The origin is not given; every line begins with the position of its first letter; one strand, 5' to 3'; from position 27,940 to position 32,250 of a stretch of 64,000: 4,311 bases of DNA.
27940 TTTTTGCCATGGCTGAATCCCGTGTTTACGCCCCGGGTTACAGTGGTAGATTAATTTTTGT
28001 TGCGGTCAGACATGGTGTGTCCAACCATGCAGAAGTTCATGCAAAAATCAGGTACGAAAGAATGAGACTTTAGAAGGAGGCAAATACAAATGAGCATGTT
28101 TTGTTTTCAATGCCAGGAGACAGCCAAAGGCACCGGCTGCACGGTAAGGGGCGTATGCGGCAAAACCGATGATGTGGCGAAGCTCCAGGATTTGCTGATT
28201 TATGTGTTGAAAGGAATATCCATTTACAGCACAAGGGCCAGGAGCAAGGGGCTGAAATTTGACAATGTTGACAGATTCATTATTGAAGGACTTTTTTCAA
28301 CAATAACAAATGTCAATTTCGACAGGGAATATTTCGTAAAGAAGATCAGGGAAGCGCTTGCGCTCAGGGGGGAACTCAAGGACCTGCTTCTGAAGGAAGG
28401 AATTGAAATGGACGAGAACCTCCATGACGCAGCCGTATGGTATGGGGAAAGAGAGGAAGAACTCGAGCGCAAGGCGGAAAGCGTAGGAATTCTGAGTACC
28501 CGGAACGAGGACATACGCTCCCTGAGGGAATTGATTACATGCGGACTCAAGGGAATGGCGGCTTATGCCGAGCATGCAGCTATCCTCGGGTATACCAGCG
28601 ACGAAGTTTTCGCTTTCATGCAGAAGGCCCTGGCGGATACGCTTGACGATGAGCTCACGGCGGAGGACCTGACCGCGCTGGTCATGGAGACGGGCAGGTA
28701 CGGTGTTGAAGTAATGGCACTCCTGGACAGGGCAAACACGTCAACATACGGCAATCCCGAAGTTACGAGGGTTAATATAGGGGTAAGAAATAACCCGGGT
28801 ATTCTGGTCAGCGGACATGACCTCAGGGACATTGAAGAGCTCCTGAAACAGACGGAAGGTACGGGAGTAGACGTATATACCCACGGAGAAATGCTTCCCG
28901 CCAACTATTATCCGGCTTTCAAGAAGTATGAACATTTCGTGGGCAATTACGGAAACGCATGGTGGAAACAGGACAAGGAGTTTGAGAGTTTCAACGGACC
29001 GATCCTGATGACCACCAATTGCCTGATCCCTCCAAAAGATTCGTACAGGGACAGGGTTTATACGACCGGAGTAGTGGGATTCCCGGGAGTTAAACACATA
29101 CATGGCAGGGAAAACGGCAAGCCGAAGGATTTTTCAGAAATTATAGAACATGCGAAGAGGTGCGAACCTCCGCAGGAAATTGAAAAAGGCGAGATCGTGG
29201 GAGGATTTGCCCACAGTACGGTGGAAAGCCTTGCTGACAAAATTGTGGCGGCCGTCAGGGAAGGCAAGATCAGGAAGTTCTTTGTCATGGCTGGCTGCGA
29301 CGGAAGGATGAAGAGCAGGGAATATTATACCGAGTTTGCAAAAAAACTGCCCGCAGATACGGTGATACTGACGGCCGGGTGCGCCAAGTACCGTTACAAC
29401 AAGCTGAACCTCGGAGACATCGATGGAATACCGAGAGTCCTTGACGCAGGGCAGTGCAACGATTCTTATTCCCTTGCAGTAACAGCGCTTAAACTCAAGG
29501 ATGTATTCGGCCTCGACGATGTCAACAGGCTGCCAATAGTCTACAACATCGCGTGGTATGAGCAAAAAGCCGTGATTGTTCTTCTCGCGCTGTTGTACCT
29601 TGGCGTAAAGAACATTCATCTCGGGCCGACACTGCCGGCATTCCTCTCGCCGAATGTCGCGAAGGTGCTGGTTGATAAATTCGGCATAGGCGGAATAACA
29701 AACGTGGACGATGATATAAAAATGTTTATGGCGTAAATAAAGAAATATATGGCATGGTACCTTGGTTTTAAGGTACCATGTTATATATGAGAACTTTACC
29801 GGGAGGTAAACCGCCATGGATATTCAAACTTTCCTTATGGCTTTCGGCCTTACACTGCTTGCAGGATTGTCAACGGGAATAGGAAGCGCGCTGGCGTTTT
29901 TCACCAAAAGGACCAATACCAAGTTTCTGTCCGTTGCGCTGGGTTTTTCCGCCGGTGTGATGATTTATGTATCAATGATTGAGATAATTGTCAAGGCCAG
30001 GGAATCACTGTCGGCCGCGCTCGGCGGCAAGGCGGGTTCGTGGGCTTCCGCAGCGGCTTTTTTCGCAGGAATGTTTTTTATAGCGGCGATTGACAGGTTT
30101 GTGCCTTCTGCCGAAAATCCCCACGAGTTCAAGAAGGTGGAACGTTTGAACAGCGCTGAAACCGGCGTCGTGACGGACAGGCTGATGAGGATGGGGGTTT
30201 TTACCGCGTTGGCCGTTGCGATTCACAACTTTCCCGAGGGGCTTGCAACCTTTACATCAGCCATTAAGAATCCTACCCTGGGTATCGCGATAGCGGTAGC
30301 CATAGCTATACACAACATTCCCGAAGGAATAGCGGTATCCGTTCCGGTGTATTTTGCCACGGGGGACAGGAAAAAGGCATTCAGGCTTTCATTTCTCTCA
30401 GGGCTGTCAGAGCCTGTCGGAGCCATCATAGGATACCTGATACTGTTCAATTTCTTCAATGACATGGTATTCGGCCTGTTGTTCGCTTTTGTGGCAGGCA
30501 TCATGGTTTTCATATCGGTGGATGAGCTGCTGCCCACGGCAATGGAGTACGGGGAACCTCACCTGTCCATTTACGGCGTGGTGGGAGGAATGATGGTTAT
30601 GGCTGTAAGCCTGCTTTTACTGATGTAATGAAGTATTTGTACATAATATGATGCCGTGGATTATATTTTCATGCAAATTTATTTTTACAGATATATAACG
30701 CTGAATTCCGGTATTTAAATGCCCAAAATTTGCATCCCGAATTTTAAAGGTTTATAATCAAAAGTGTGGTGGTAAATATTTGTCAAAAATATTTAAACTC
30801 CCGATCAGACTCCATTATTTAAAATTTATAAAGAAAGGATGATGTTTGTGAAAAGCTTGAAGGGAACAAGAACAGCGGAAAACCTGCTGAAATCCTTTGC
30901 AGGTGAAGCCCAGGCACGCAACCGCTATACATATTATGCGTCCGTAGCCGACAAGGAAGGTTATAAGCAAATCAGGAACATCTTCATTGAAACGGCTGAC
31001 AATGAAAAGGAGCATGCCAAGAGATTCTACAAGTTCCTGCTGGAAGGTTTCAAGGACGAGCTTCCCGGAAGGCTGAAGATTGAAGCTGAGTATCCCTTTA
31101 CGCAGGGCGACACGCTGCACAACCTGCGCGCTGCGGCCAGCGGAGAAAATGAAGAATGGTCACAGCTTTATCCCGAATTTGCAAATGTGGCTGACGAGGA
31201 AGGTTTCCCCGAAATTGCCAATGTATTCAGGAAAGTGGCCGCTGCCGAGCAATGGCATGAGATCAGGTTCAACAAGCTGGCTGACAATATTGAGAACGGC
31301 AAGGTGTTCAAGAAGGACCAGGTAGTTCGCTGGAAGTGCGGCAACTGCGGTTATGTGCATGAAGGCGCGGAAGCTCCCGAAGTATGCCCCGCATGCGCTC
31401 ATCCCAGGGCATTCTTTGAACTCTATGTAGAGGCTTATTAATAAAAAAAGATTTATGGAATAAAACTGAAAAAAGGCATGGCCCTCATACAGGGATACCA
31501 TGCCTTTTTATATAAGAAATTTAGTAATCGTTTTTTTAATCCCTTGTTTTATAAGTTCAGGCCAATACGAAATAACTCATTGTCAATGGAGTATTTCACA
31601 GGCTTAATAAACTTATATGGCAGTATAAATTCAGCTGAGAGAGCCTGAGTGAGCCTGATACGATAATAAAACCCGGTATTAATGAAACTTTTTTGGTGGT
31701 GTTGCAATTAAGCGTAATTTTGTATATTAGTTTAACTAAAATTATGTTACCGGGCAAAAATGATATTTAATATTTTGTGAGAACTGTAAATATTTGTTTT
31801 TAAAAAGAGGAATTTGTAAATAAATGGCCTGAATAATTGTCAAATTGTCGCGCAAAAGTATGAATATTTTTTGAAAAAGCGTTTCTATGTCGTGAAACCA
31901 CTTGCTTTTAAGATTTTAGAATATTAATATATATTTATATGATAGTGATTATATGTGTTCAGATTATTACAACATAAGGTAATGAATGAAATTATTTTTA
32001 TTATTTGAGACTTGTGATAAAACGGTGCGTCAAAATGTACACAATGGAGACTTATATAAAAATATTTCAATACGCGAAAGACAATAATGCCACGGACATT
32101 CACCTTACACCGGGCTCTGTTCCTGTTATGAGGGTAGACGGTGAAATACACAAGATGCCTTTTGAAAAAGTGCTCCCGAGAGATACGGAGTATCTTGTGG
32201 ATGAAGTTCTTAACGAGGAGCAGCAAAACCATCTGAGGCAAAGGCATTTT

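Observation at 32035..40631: SipW/TasA-like fibre locus under two-component control, with an orphan degenerate PilT-like NTPase: a candidate undescribed matrix or appendage system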

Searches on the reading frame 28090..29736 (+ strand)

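Call 84: search_protein_families(library=pfam, proteins=[window:28090-29736:+], max_evalue=0.00001)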
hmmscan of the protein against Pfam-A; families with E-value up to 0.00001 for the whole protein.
window:28090-29736:+ (548 aa): 1 family
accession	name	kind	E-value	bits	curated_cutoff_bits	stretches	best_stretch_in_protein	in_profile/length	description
PF03063.25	Prismane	-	4.2e-186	620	27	1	3-544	1-513/513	Prismane/CO dehydrogenase family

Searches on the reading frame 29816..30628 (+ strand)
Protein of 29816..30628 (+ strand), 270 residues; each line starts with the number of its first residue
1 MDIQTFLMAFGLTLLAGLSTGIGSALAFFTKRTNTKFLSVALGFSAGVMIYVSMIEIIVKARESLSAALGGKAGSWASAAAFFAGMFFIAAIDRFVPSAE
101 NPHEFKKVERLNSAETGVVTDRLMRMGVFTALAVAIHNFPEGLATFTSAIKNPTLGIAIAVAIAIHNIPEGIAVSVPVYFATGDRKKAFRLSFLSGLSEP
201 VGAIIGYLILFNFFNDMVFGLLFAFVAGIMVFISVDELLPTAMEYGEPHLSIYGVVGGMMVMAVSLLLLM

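Call 84: search_protein_families(library=pfam, proteins=[window:29816-30628:+], max_evalue=0.00001)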
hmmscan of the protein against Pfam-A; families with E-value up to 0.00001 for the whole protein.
window:29816-30628:+ (270 aa): 1 family
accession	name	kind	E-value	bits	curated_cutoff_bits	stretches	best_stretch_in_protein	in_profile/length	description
PF02535.28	Zip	-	3.9e-32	112.2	35.1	1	116-264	167-321/323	ZIP Zinc transporter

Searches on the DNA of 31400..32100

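Call 75: search_rna_families(source=window, start=31400, end=32100, threshold=evalue, max_evalue=1)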
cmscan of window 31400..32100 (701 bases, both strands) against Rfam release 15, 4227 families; matches with E-value up to 1: 4.
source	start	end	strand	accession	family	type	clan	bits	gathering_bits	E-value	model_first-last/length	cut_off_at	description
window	31465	31544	-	RF02064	STnc370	Gene; sRNA;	-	24.4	54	0.91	1-71/71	no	Enterobacterial sRNA STnc370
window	31458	31527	+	RF02698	Avalong_thermometer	Cis-reg; thermoregulator;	-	19.2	154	0.46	1-131/131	no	Avalong 5' UTR thermometer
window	31469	31509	-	RF02475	GlsR6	Gene; snRNA; snoRNA; CD-box;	-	15.6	75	0.53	1-59/59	no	Small nucleolar RNA GlsR6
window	31434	31533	+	RF00026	U6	Gene; snRNA; splicing;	CL00009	15.2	44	0.58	1-105/105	no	U6 spliceosomal RNA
